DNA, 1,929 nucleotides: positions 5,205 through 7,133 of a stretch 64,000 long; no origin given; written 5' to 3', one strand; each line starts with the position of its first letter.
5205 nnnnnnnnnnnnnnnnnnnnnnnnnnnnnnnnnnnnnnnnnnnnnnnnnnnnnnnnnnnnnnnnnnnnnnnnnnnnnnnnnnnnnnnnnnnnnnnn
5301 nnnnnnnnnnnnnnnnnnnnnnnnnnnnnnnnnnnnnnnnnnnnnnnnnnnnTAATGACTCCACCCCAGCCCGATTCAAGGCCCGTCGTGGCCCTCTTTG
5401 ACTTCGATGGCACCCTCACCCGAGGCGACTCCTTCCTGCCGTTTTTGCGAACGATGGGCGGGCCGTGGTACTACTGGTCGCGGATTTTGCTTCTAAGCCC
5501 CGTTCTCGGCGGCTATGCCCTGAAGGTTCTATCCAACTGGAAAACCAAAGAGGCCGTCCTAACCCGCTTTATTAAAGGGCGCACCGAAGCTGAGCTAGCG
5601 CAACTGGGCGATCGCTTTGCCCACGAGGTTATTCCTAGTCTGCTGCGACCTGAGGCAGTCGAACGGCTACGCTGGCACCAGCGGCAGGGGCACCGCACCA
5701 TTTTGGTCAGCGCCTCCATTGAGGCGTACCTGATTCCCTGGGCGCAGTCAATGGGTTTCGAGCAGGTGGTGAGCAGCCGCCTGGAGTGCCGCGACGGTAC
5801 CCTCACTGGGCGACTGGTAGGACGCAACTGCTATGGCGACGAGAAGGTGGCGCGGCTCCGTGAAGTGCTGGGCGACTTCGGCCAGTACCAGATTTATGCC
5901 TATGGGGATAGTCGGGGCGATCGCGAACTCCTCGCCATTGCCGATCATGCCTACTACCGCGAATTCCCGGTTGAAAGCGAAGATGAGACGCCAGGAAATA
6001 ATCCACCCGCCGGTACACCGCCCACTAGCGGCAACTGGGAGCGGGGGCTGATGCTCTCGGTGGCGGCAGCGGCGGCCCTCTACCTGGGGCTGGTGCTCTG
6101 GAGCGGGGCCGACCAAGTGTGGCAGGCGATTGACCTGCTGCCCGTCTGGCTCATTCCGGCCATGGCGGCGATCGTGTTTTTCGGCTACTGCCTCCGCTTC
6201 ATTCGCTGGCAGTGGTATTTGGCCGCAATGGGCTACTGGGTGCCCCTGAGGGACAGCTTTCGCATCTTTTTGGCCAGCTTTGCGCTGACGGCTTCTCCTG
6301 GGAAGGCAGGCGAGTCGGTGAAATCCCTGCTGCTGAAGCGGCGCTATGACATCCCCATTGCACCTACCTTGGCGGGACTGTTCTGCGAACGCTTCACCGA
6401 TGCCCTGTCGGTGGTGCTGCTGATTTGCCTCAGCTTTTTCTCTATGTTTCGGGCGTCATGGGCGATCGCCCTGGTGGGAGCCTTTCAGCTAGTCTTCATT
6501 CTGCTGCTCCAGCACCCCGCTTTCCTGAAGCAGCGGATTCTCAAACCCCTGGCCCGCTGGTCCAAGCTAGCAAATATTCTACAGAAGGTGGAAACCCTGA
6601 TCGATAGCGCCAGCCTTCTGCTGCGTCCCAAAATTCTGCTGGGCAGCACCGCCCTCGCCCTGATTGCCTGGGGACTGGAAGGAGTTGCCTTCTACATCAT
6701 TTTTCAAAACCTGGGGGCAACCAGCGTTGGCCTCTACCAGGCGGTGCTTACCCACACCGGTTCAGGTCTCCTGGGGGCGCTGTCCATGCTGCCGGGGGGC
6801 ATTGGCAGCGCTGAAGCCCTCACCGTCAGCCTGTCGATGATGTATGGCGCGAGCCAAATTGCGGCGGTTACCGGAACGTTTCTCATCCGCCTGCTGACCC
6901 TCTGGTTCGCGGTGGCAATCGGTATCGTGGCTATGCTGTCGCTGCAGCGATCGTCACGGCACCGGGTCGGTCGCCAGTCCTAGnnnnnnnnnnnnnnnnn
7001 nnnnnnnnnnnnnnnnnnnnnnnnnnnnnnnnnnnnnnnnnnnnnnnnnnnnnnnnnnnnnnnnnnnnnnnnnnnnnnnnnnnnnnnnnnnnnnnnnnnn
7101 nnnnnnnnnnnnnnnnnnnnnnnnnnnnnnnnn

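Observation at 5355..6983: HAD phosphatase fused to an LPG-synthase-TM / flippase-like domain at the end of the DPA-like cluster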

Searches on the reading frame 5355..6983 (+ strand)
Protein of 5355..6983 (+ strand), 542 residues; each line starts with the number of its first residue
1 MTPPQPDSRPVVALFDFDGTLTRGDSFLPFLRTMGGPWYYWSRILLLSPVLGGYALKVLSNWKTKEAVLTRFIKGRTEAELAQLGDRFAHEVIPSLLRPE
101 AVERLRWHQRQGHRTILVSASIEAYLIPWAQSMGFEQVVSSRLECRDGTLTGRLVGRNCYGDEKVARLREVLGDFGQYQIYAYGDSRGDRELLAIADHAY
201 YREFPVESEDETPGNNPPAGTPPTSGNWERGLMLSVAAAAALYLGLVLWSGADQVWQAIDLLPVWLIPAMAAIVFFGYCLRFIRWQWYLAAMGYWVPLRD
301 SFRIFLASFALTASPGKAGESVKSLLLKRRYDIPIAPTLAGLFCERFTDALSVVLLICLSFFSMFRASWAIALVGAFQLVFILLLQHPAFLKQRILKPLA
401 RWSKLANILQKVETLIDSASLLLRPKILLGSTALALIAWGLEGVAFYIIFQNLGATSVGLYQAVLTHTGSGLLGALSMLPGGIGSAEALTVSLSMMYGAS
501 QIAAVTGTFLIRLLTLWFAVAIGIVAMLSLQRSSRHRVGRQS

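Call 5: search_protein_families(library=pfam, proteins=[window:5355-6983:+], max_evalue=0.01)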
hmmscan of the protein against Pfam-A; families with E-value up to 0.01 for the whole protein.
window:5355-6983:+ (542 aa): 3 families
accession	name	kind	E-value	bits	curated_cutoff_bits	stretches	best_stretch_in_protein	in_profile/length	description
PF03706.18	LPG_synthase_TM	-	1.3e-40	140.1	33.4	1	237-523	2-302/302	Lysylphosphatidylglycerol synthase TM region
PF12710.13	HAD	-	2.7e-38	132.7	27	1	13-193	1-188/189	haloacid dehalogenase-like hydrolase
PF00702.32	Hydrolase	-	0.00061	20.7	26.4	1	13-139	4-145/191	haloacid dehalogenase-like hydrolase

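Call 6: search_protein_families(library=ncbifam, proteins=[window:5355-6983:+], max_evalue=0.01)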
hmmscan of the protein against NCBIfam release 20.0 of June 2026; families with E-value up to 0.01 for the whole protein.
window:5355-6983:+ (542 aa): 7 families
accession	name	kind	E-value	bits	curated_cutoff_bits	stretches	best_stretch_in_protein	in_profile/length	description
TIGR01490.1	HAD-SF-IB-hyp1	subfamily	8.9e-48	163.2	98.3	1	13-204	2-198/202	HAD-IB family hydrolase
TIGR01488.1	HAD-SF-IB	subfamily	2.3e-32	112.4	45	1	12-195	1-176/177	HAD-IB family phosphatase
TIGR00374.1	TIGR00374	subfamily_domain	1.4e-18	67.4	43.2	1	235-536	4-319/323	flippase-like domain-containing protein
NF052360.1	HolPasePseu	equivalog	2.1e-16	60.2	280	1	73-198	65-193/218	histidinol-phosphatase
NF052359.1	HolPaseNeis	equivalog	1.1e-11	44.8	400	1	73-198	65-196/221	histidinol-phosphatase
TIGR01545.1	YfhB_g-proteo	equivalog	2.1e-06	27.7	259.25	1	12-200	7-198/210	phosphatidylglycerophosphatase C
TIGR01491.1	HAD-SF-IB-PSPlk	hypoth_equivalog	0.00011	22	151.9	1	97-200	81-186/201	phosphoserine phosphatase-like hydrolase, archaeal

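Call 8: find_homologous_proteins(query=window:5355-6980:+, max_evalue=0.00001)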
Query window:5355-6980:+ (542 aa): 137 proteins with E <= 0.00001 among 8000 candidates; the best 120 are listed.
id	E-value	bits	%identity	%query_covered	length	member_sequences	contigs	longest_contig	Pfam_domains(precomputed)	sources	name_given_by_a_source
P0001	0.0e+0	1210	100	100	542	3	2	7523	PF03706.19,PF12710.14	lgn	-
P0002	0.0e+0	1062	87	100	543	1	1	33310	PF03706.19,PF12710.14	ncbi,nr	ncbi:MAG: HAD-IB family hydrolase [Synechococcales bacterium]|nr:HAD-IB family hydrolase [Synechococ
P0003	2.4e-215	734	62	97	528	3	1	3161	PF03706.19,PF12710.14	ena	-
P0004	1.9e-211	722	63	97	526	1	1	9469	PF03706.19,PF12710.14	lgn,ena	-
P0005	1.9e-211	722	64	96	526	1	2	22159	PF03706.19,PF12710.14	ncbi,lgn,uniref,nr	ncbi:HAD-IB family hydrolase [Calothrix rhizosoleniae]|uniref:HAD-IB family hydrolase n=1 Tax=Caloth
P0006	2.0e-211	721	61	99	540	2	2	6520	PF23270.2,PF03706.19,PF12710.14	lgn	-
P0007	2.0e-210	718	63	98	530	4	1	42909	PF03706.19,PF12710.14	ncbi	-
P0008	2.0e-210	718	63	97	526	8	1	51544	PF23270.2,PF03706.19,PF12710.14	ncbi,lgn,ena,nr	ncbi:MAG: HAD-IB family hydrolase [Cyanobacteria bacterium QH_1_48_107]|nr:MAG: HAD-IB family hydrol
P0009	3.9e-209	714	62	97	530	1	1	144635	PF03706.19,PF12710.14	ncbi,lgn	-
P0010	5.5e-209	713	65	98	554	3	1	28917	PF03706.19,PF12710.14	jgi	-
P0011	7.6e-207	706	62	96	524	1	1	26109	PF03706.19,PF12710.14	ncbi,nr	ncbi:HAD-IB family hydrolase [Pleurocapsales cyanobacterium LEGE 10410]|nr:HAD-IB family hydrolase [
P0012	2.0e-206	705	61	96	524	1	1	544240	PF03706.19,PF12710.14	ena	-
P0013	9.5e-206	703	60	97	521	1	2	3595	PF03706.19,PF12710.14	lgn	-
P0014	5.4e-205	700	60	99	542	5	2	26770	PF03706.19,PF12710.14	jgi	jgi:HAD superfamily hydrolase (TIGR01490 family)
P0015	8.4e-204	696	63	97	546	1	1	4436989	PF03706.19,PF12710.14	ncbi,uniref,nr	ncbi:HAD-IB family hydrolase [Trichothermofontia sichuanensis B231]|uniref:HAD-IB family hydrolase n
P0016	2.2e-203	695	62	97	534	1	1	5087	PF03706.19,PF12710.14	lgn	-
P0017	2.4e-203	695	60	97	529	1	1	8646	PF03706.19,PF12710.14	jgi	jgi:HAD superfamily hydrolase (TIGR01490 family)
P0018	2.5e-203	695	61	97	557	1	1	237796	PF03706.19,PF12710.14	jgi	-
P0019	6.8e-203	693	62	98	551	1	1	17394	PF03706.19,PF12710.14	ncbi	ncbi:HAD-IB family hydrolase [Trichothermofontia sp.]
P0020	1.5e-202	692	59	99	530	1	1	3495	PF03706.19,PF12710.14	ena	-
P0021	1.8e-202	692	62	97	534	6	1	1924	PF03706.19,PF12710.14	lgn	-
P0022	2.0e-202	692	61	98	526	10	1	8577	PF03706.19,PF12710.14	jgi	-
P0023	3.0e-202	691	58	98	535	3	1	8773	PF03706.19,PF12710.14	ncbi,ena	-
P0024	4.7e-202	691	59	99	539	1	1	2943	PF03706.19,PF12710.14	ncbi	-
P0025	5.4e-201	687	62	97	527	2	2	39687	PF03706.19,PF12710.14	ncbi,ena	ncbi:MAG: HAD-IB family hydrolase [Rivularia sp. (in: cyanobacteria)]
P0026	1.2e-200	686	63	96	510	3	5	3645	PF03706.19,PF12710.14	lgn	-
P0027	2.5e-200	685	60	97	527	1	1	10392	PF03706.19,PF12710.14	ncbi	ncbi:MAG: HAD-IB family hydrolase [Cyanobacteria bacterium J06635_10]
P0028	4.1e-199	681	57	97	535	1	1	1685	PF03706.19,PF12710.14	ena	-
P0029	4.4e-199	681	61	96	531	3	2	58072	PF03706.19,PF12710.14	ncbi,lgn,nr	ncbi:MAG TPA: HAD-IB family hydrolase [Oscillatoriales cyanobacterium M59_W2019_021]|nr:HAD-IB famil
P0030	1.6e-198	679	60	97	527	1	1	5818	PF03706.19,PF12710.14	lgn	-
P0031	8.6e-197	673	59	96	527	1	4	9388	PF03706.19,PF12710.14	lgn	-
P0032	3.3e-196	671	60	96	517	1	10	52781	PF03706.19,PF12710.14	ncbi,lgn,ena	-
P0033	1.1e-192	660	57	97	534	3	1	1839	PF03706.19,PF12710.14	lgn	-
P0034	1.8e-176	606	56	97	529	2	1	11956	PF03706.19,PF12710.14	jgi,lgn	jgi:HAD superfamily hydrolase (TIGR01490 family)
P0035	6.2e-171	588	54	96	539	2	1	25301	PF03706.19,PF12710.14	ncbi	ncbi:MAG: HAD-IB family hydrolase [Cyanobacteria bacterium P01_G01_bin.54]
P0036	8.0e-169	581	54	96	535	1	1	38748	PF23270.2,PF03706.19,PF12710.14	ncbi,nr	ncbi:MAG: HAD-IB family hydrolase [Spirulina sp. SIO3F2]|nr:HAD-IB family hydrolase [Spirulina sp. S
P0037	1.5e-166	573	52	97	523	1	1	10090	PF03706.19,PF12710.14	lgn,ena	-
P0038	8.7e-163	561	49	97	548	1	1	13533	PF03706.19,PF12710.14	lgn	-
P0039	6.1e-158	545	51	97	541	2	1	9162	PF03706.19,PF12710.14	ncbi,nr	ncbi:MAG: HAD-IB family hydrolase [Leptolyngbya sp. SIO4C5]|nr:HAD-IB family hydrolase [Leptolyngbya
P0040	1.2e-154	534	48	96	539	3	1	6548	PF03706.19,PF12710.14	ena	-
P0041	5.5e-154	532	48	97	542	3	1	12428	PF03706.19,PF12710.14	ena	-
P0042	6.5e-154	532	48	97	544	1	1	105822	PF03706.19,PF12710.14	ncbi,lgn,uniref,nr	ncbi:HAD-IB family hydrolase [Salinibacter ruber]|uniref:HAD-IB family hydrolase n=1 Tax=Salinibacte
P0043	9.8e-154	531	49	97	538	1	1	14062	PF03706.19,PF12710.14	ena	-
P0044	1.1e-153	531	47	97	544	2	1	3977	PF23270.2,PF03706.19,PF12710.14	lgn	-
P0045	1.1e-153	531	48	97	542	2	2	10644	PF03706.19,PF12710.14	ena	-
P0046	3.2e-153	529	49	96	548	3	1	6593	PF03706.19,PF12710.14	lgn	-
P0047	1.1e-152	528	48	96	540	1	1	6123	PF03706.19,PF12710.14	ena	-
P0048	1.5e-152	527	47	98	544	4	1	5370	PF03706.19,PF12710.14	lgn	-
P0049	3.6e-152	526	47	96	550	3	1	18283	PF00702.33,PF03706.19,PF12710.14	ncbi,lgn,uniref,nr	ncbi:HAD-IB family hydrolase [Salinibacter ruber]|uniref:HAD-IB family hydrolase n=1 Tax=Salinibacte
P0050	6.1e-152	525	47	96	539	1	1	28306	PF03706.19,PF12710.14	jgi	-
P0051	1.2e-151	524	48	96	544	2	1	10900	PF03706.19,PF12710.14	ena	-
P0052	1.2e-151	524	48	97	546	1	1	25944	PF03706.19,PF12710.14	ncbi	-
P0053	1.3e-151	524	48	96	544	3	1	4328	PF03706.19,PF12710.14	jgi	jgi:HAD superfamily hydrolase (TIGR01490 family)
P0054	6.1e-151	522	48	96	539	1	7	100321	PF03706.19,PF12710.14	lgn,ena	-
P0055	8.9e-151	521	47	97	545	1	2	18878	PF03706.19,PF12710.14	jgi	-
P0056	2.0e-150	520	48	96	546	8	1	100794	PF03706.19,PF12710.14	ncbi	-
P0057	2.1e-150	520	48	96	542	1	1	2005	PF03706.19,PF12710.14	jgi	jgi:HAD superfamily hydrolase (TIGR01490 family)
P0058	9.8e-150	518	47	96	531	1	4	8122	PF03706.19,PF12710.14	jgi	jgi:HAD superfamily hydrolase (TIGR01490 family)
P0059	2.7e-149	516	48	95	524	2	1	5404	PF03706.19,PF12710.14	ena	-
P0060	3.5e-149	516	48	96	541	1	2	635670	PF03706.19,PF12710.14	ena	-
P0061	3.5e-149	516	47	98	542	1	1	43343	PF03706.19,PF12710.14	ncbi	-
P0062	3.8e-149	516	48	96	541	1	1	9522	PF03706.19,PF12710.14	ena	-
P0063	2.6e-148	513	47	97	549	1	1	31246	PF03706.19,PF12710.14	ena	-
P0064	6.6e-148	512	48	95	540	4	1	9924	PF03706.19,PF12710.14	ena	-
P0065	3.5e-147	509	47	97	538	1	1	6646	PF03706.19,PF12710.14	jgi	jgi:HAD superfamily hydrolase (TIGR01490 family)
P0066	7.7e-147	508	47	95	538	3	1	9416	PF03706.19,PF12710.14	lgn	-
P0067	8.5e-147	508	48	96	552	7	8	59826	PF03706.19,PF12710.14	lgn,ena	-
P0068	1.9e-145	504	50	97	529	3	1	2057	PF03706.19,PF12710.14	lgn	-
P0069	2.8e-144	500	46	96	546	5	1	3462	PF03706.19,PF12710.14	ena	-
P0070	8.8e-144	498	48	96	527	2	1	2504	PF03706.19,PF12710.14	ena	-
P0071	1.2e-143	498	46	96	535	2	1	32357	PF03706.19,PF12710.14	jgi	jgi:HAD superfamily hydrolase (TIGR01490 family)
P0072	5.9e-142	492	46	98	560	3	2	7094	PF03706.19,PF12710.14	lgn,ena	-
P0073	6.2e-142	492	45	96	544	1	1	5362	PF03706.19,PF12710.14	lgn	-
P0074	2.2e-141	490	47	95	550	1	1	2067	PF03706.19,PF12710.14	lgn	-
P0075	3.8e-141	490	48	95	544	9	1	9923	PF03706.19,PF12710.14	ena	-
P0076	4.7e-140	486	47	95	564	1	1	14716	PF03706.19,PF12710.14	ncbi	-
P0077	1.0e-137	478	47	97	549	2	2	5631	PF03706.19,PF12710.14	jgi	-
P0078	3.4e-127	443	67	56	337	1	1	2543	PF03706.19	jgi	jgi:uncharacterized protein (TIRG00374 family)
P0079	5.4e-127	443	69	56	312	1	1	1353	PF03706.19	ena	-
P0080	1.0e-126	442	66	58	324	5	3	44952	PF03706.19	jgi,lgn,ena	jgi:uncharacterized protein (TIRG00374 family)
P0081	2.1e-126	441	64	61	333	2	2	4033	PF03706.19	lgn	-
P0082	6.6e-124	433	66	58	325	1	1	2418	PF03706.19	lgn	-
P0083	8.0e-123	429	62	59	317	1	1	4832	PF03706.19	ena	-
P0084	2.5e-120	421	65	57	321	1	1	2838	PF03706.19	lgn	-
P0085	1.1e-118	415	65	55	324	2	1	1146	PF03706.19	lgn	-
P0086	5.1e-117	410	48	77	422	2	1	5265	PF03706.19,PF12710.14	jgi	jgi:uncharacterized membrane protein YbhN (UPF0104 family)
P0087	5.7e-116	406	62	57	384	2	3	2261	PF03706.19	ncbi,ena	-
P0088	5.3e-114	400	61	57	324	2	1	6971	PF03706.19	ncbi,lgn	-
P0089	1.1e-100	356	55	56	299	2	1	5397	PF03706.19,PF12710.14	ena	-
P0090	2.1e-93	332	54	56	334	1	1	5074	PF03706.19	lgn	-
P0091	1.4e-75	273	50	20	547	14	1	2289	PF03706.19,PF12710.14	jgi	jgi:HAD superfamily hydrolase (TIGR01490 family)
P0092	1.2e-74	270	38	96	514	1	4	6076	PF03706.19,PF12710.14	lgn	-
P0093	1.7e-63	233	58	37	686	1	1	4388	PF09594.17,PF12710.14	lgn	-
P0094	1.3e-48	184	32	96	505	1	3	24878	PF00702.33,PF03706.19,PF12710.14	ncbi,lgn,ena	-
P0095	1.3e-47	181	33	95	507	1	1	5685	PF00702.33,PF03706.19,PF12710.14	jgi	-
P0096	4.1e-47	179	39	55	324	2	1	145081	PF03706.19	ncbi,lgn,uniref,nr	ncbi:lysylphosphatidylglycerol synthase transmembrane domain-containing protein [Thioalkalivibrio sp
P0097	7.0e-46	175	46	37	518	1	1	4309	PF01040.24,PF12710.14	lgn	-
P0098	3.4e-43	166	39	57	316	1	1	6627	PF03706.19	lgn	-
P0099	4.6e-43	166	39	56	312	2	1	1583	PF03706.19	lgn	-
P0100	3.8e-42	163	45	37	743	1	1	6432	PF12710.14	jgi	jgi:phosphatidylglycerophosphatase C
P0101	6.9e-42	162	36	59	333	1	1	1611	PF03706.19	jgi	-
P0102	1.3e-40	158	38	56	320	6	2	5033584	PF03706.19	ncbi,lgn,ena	-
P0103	4.0e-40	156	38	57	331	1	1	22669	PF03706.19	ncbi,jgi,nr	ncbi:MAG: flippase-like domain-containing protein [Azoarcus sp.]|jgi:uncharacterized protein (TIRG00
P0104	4.3e-37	146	33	60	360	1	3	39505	PF03706.19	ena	-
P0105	4.9e-37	146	33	58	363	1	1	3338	PF03706.19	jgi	jgi:glycosyltransferase 2 family protein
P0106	1.9e-35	141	38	49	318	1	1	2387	PF03706.19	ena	-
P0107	3.9e-35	140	35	51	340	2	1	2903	PF03706.19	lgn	-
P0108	9.1e-34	135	36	55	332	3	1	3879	PF03706.19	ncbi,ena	-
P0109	4.9e-33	133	32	58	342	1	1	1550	PF03706.19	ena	-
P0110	7.8e-33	132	34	58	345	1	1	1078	PF03706.19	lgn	-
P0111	3.1e-32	130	38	37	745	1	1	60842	PF13231.13,PF12710.14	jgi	jgi:HAD superfamily hydrolase (TIGR01490 family)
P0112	1.3e-31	128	36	55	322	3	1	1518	PF03706.19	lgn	-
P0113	1.9e-31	127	40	35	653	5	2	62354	PF19558.5,PF12710.14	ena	-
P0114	3.4e-31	127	42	36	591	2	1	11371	PF01757.29,PF12710.14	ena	-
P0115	3.9e-31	126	35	51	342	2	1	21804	PF03706.19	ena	-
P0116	1.5e-30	125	35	48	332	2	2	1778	PF03706.19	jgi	jgi:uncharacterized membrane protein YbhN (UPF0104 family)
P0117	5.7e-29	119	33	48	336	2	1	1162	PF03706.19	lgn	-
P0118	6.4e-29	119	30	56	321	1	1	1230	PF03706.19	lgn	-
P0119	7.8e-29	119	33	48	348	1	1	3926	PF03706.19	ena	-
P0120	1.3e-28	118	33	52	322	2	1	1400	PF03706.19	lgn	-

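Call 10: find_encoding_contigs(protein=P0042, flank=10000, max_places=2)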
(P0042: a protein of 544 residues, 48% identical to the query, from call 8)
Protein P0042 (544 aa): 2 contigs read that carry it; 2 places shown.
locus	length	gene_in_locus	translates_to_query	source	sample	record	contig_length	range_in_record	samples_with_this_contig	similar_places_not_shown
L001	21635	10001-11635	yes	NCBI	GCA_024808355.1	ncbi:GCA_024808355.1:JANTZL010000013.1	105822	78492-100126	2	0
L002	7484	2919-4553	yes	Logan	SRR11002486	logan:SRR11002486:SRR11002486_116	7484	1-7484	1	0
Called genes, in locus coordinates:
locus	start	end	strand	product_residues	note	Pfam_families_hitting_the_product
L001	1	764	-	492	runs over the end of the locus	PF14052:Caps_assemb_Wzi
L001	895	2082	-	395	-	PF12323:HTH_OrfB_IS605, PF01385:OrfB_IS605, PF07282:Cas12f1-like_TNB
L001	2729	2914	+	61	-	-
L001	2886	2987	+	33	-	-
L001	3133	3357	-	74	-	PF16277:DUF4926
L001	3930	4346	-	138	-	PF01850:PIN, PF13470:PIN_3 (weak)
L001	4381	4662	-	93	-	-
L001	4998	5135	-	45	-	-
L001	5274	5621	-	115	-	PF01934:HepT-like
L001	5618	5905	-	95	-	PF01909:NTP_transf_2, PF18765:Polbeta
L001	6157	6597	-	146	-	PF01850:PIN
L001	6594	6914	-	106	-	PF02604:PhdYeFM_antitox (weak)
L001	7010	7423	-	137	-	PF01370:Epimerase, PF16363:GDP_Man_Dehyd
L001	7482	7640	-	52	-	-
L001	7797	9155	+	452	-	PF01565:FAD_binding_4, PF04030:ALO (weak)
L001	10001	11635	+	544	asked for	PF12710:HAD, PF03706:LPG_synthase_TM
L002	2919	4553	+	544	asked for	PF12710:HAD, PF03706:LPG_synthase_TM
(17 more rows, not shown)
